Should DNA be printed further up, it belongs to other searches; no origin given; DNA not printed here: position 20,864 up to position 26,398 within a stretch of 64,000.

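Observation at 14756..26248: Candidate novel defence/regulatory operon: a NERD–pseudokinase–kinase–P-loop protein, a 559-aa unknown protein and a 1744-aa HerA/FtsK-like ATPase, divergent from the DISARM-like locus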

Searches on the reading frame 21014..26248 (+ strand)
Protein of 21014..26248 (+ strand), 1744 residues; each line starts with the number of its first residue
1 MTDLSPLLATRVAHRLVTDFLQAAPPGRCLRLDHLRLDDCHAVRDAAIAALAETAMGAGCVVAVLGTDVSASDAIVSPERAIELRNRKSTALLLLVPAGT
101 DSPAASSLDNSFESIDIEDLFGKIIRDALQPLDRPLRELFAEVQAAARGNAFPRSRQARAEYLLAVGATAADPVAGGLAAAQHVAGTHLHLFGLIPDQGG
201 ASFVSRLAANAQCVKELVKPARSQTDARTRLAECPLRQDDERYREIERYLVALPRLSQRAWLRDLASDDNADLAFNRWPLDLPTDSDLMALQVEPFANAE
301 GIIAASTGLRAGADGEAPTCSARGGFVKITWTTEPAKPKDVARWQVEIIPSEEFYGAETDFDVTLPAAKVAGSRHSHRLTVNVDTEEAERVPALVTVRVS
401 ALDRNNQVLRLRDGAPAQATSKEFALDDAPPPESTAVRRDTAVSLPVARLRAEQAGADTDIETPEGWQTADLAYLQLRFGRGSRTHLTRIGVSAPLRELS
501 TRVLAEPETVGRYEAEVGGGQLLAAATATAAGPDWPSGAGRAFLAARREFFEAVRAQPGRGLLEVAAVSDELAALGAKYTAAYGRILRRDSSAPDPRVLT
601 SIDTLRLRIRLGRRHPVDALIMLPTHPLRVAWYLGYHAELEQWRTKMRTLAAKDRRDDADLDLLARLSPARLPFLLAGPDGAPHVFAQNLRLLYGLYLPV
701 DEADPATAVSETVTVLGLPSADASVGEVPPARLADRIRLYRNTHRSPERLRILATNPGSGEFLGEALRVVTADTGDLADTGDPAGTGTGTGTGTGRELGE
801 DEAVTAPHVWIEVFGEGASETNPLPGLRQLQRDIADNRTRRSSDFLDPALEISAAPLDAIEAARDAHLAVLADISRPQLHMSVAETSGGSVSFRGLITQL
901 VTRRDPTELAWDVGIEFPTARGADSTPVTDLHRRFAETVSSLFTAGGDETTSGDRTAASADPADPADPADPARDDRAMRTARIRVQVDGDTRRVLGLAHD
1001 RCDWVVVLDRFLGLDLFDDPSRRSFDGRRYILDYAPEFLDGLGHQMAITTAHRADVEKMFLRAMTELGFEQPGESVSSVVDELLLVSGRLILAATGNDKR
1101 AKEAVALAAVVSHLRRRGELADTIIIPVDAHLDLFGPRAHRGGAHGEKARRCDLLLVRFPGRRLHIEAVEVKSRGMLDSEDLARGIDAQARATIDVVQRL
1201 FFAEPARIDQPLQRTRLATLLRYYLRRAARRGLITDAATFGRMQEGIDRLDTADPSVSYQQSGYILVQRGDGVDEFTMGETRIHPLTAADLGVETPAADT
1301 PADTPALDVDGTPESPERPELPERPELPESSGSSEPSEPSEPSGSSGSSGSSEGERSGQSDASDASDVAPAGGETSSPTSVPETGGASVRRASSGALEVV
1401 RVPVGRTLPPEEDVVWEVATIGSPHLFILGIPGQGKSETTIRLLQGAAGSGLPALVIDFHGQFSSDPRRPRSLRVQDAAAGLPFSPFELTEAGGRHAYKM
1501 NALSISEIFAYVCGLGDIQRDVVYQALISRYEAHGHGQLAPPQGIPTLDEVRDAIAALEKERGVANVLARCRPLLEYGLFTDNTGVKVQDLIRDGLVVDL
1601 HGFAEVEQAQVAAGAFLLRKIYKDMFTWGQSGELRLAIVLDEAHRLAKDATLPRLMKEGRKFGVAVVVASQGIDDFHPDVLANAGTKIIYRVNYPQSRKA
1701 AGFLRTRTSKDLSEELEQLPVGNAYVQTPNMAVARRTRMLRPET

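Call 7: search_protein_families(library=pfam, proteins=[window:21014-26248:+], max_evalue=0.01)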
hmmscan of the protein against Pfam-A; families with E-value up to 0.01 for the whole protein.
window:21014-26248:+ (1744 aa): 2 families
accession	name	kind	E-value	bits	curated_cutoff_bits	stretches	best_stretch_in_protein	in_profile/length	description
PF10412.15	TrwB_AAD_bind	-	3.9e-08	33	20.5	1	1626-1676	236-286/387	Type IV secretion-system coupling protein DNA-binding domain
PF01935.23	DUF87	-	0.00014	22.5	23.2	1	1417-1467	17-68/220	Helicase HerA, central domain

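Call 8: search_protein_families(library=padloc, proteins=[window:21014-26248:+], max_evalue=0.01)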
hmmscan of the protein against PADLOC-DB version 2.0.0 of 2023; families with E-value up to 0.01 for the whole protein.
window:21014-26248:+ (1744 aa): 17 families
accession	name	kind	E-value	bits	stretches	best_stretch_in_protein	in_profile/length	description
PDLC02684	DndH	-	1.5e-25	87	1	1393-1678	1334-1643/1715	DndH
PDLC04140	mad8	-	1.9e-17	61.8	1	1418-1730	19-290/314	mads_8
PDLC02685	DndH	-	2.2e-16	56.8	1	1390-1677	1303-1605/1678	DndH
PDLC04105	HerA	-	1.1e-12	45.4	2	1616-1740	400-536/576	-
PDLC04100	HerA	-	1.2e-08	32.2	1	1624-1736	429-552/580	-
PDLC02185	HerA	-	5.5e-08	30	1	1621-1734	432-556/585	-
PDLC02682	DndH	-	3.4e-07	26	1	1501-1676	1425-1610/1686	DndH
PDLC04106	HerA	-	7.9e-07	26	1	1641-1743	531-632/667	-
PDLC01055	HerA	-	1e-06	25.9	1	1594-1691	382-482/532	Type III coevolved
PDLC04103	HerA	-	1.2e-06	25.2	1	1653-1697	470-514/579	-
PDLC04102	HerA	-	1.7e-06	24.6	1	1634-1726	504-606/654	-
PDLC02681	DndH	-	2.7e-06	23.2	1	1448-1676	1315-1555/1631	DndH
PDLC02683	DndH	-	7.1e-06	22.1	1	1579-1677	1210-1313/1389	DndH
PDLC02679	DndH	-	1.9e-05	20.2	1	1482-1676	1428-1634/1711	DndH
PDLC04104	HerA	-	7.5e-05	19.6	1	1651-1743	248-340/379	-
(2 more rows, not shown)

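Call 17: search_protein_families(library=ncbifam, proteins=[window:21014-26248:+], max_evalue=0.01)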
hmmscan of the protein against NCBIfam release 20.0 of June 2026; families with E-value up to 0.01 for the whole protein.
window:21014-26248:+ (1744 aa): 9 families
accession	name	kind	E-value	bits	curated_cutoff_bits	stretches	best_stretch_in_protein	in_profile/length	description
NF047742.1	antiphage_MADS8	equivalog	7.9e-14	52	175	1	27-226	1-193/200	methylation-associated defense system ATP-binding protein MAD8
NF053655.1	CedD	equivalog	1.3e-13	50.5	600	1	1425-1732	223-518/527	DNA-translocating ATPase CedD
NF040937.1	HerA_Thermprot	equivalog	4.2e-12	45.2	800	1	1590-1726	302-448/487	DNA double-strand break repair helicase HerA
NF040819.1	helicase_HerA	equivalog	9.3e-10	37.6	970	1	1651-1726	426-501/561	DNA double-strand break repair helicase HerA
NF041017.1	DNA_import_CedB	equivalog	9.6e-10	37.7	700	1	1378-1676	230-519/590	DNA import protein CedB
NF042943.1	HerA_antiphage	equivalog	1.2e-07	30.7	800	1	1623-1735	422-545/566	anti-phage-associated helicase HerA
TIGR02746.1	TraC-F-type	equivalog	0.00011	20.2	567.05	1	1593-1690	601-698/800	type IV secretion system protein TraC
NF045975.1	VirB4_plasma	equivalog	0.0038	15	590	0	1634-1694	759-826/894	Mbov_0397 family ICE element conjugal transfer ATPase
NF033849.1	ser_rich_anae_1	subfamily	0.006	13.9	650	0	1654-1699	1052-1097/1163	serine-rich protein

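Call 40: search_solved_structures(query=window:21014-26248:+, max_evalue=0.01)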
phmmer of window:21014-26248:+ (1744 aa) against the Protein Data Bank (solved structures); distinct sequences matched with E-value up to 0.01: 5.
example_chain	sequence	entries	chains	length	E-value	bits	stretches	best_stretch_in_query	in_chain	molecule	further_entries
4d2i_A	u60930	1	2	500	1.2e-08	36.3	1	1615-1726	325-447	HERA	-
9x1l_A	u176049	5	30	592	4.9e-06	27.6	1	1651-1726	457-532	DNA helicase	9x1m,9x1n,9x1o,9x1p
7es4_A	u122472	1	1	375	6.7e-05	23.8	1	1425-1679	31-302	DNA phosphorothioation-dependent restriction protein DptH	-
8wiv_A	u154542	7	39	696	0.00011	23.2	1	1616-1726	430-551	Helicase HerA central domain-containing protein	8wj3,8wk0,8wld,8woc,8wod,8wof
8xau_A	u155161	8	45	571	0.0028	18.4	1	1644-1733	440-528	ATP-binding protein | HerA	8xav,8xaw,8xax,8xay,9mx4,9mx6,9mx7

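Call 72: find_homologous_proteins(query=window:21014-26248:+, max_evalue=1e-10)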
Query window:21014-26248:+ (1744 aa): 61 proteins with E <= 1e-10 among 8000 candidates.
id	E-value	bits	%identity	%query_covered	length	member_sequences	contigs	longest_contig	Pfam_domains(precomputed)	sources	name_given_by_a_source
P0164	0.0e+0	3351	87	100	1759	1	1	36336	PF10412.16,PF01935.24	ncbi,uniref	ncbi:ATP-binding protein [Parafrankia sp. FMc2]|uniref:ATP-binding protein n=1 Tax=Parafrankia sp. F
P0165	0.0e+0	3082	82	76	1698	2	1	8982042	PF10412.16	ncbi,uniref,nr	ncbi:conserved hypothetical protein [Parafrankia sp. EAN1pec]|uniref:ATP-binding protein n=1 Tax=Par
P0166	0.0e+0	2472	67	100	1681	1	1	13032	PF10412.16,PF01935.24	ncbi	-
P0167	0.0e+0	2200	61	100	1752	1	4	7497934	PF10412.16,PF01935.24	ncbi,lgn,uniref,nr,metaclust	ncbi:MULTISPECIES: ATP-binding protein [Frankia]|uniref:Helicase HerA central domain-containing prot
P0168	0.0e+0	2070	60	100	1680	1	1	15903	PF10412.16,PF01935.24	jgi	-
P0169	0.0e+0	1614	49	100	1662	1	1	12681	PF10412.16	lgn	-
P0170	7.3e-293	993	38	99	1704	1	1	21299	PF10412.16,PF01935.24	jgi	jgi:hypothetical protein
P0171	4.7e-251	855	37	100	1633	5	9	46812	PF10412.16,PF01935.24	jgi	jgi:DNA phosphorothioation-dependent restriction protein DptH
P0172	1.7e-249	850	36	100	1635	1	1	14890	PF10412.16,PF01935.24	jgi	jgi:DNA phosphorothioation-dependent restriction protein DptH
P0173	2.4e-246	839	36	100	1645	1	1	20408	PF10412.16,PF01935.24,PF05872.19,PF00041.28,PF12696.14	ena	-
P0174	1.2e-244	834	36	100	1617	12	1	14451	PF10412.16,PF01935.24,PF12696.14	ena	-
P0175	1.4e-244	833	36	99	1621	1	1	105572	PF10412.16,PF01935.24,PF05872.19,PF12846.14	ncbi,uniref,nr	ncbi:helicase HerA domain-containing protein [Cellulosimicrobium composti]|uniref:ATP-binding protei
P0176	6.6e-243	828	36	100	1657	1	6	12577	PF10412.16,PF01935.24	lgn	-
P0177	7.3e-243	828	36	100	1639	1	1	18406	PF10412.16,PF01935.24,PF05872.19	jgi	jgi:hypothetical protein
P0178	2.5e-242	826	36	100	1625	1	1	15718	PF10412.16,PF01935.24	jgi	jgi:DNA phosphorothioation-dependent restriction protein DptH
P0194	6.6e-60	221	25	94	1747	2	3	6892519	-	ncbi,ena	-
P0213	2.2e-52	196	24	94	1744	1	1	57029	-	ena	-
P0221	2.7e-36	143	25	46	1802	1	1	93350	-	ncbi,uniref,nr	ncbi:hypothetical protein LP52_18210 [Streptomonospora alba]|uniref:ATP-binding protein n=1 Tax=Stre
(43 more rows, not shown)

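Call 73: find_encoding_contigs(protein=P0194, flank=10000, max_places=2)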
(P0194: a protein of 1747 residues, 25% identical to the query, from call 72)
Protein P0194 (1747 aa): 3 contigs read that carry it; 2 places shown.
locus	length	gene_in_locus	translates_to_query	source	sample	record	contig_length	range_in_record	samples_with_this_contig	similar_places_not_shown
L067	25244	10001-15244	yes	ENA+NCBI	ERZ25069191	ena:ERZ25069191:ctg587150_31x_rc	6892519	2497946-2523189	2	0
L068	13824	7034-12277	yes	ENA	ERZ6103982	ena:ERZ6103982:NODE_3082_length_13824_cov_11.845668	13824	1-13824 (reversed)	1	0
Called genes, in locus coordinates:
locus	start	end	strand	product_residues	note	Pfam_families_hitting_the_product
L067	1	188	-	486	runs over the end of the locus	PF07394:DUF1501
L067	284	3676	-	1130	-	PF07635:PSCyt1, PF07583:PSCyt2, PF07587:PSD1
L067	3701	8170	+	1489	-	PF08378:NERD, PF00069:Pkinase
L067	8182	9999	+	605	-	PF26611:MAD7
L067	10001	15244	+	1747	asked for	-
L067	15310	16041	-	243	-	-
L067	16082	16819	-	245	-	PF05685:Uma2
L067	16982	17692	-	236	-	PF08843:AbiEii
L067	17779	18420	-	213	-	-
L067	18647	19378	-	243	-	PF05685:Uma2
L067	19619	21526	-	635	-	PF02129:Peptidase_S15, PF08530:PepX_C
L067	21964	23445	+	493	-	PF02028:BCCT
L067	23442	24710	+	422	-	PF01408:GFO_IDH_MocA, PF02894:GFO_IDH_MocA_C, PF22725:GFO_IDH_MocA_C3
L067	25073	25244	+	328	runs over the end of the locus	-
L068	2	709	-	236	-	?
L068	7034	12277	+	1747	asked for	-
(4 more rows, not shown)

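Call 74: find_encoding_contigs(protein=P0221, flank=10000, max_places=1)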
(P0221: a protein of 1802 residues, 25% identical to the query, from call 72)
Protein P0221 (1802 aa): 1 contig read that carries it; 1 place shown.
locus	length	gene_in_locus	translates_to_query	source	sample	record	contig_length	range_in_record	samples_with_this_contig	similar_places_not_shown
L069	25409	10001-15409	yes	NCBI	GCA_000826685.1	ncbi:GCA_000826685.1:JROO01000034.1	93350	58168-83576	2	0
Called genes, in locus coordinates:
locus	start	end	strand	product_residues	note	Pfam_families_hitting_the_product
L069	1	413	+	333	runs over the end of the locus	-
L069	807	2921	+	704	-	PF13588:HSDR_N_2 (weak), PF02384:N6_Mtase, PF01170:UPF0020 (weak), PF07669:Eco57I (weak)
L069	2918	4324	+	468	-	-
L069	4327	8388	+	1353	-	PF08378:NERD, PF07714:PK_Tyr_Ser-Thr, PF00069:Pkinase, PF01636:APH (faint), PF00069:Pkinase, PF07714:PK_Tyr_Ser-Thr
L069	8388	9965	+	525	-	PF26611:MAD7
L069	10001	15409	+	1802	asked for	-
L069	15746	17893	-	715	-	PF02384:N6_Mtase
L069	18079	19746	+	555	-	PF12705:PDDEXK_1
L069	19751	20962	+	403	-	PF18156:pPIWI_RE_Y, PF18154:pPIWI_RE_REase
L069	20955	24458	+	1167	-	PF18155:pPIWI_RE_Z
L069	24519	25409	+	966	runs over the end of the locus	PF13111:pPIWI_RE_X, PF18157:MID_pPIWI_RE, PF13032:RNaseH_pPIWI_RE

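Call 100: search_protein_families(library=padloc, proteins=[L069:2918-4324:+], max_evalue=0.001)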
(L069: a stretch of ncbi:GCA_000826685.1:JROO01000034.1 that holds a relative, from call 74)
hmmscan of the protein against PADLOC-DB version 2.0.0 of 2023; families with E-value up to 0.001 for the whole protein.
L069:2918-4324:+ (468 aa): 37 families (the best 25 are shown)
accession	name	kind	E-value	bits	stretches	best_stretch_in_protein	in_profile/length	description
PDLC04137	mad5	-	2.3e-41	140.3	1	46-447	7-374/392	mads_5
PDLC03595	Specificity_II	-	6.5e-32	108.8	1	51-463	45-462/467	Type II specificity subunit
PDLC03100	Specificity_I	-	1.2e-16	59.1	2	44-219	198-376/392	Type I specificity subunit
PDLC03127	Specificity_I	-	2.1e-15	54.5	2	70-192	280-406/571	Type I specificity subunit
PDLC03089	Specificity_I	-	7.4e-14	49.7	1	66-188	28-151/446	Type I specificity subunit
PDLC03086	Specificity_I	-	4.8e-13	46.9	2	84-198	52-166/458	Type I specificity subunit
PDLC03108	Specificity_I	-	1e-12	46.1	1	68-207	268-407/452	Type I specificity subunit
PDLC03105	Specificity_I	-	4e-12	44.3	2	67-188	262-384/448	Type I specificity subunit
PDLC03179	Specificity_I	-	1.2e-11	42.3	1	62-213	415-566/589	Type I specificity subunit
PDLC03069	Specificity_I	-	2.5e-11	41.3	1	44-226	192-377/387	Type I specificity subunit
PDLC03107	Specificity_I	-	1.3e-10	38.9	1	49-226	202-382/392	Type I specificity subunit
PDLC03072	Specificity_I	-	3.4e-10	37.5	1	61-189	257-387/448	Type I specificity subunit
PDLC03120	Specificity_I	-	2.8e-09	34.7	1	83-189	85-187/515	Type I specificity subunit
PDLC03189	Specificity_I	-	5.2e-09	33.5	1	41-188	220-366/459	Type I specificity subunit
PDLC03168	Specificity_I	-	2.6e-08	31.8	1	56-201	18-161/459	Type I specificity subunit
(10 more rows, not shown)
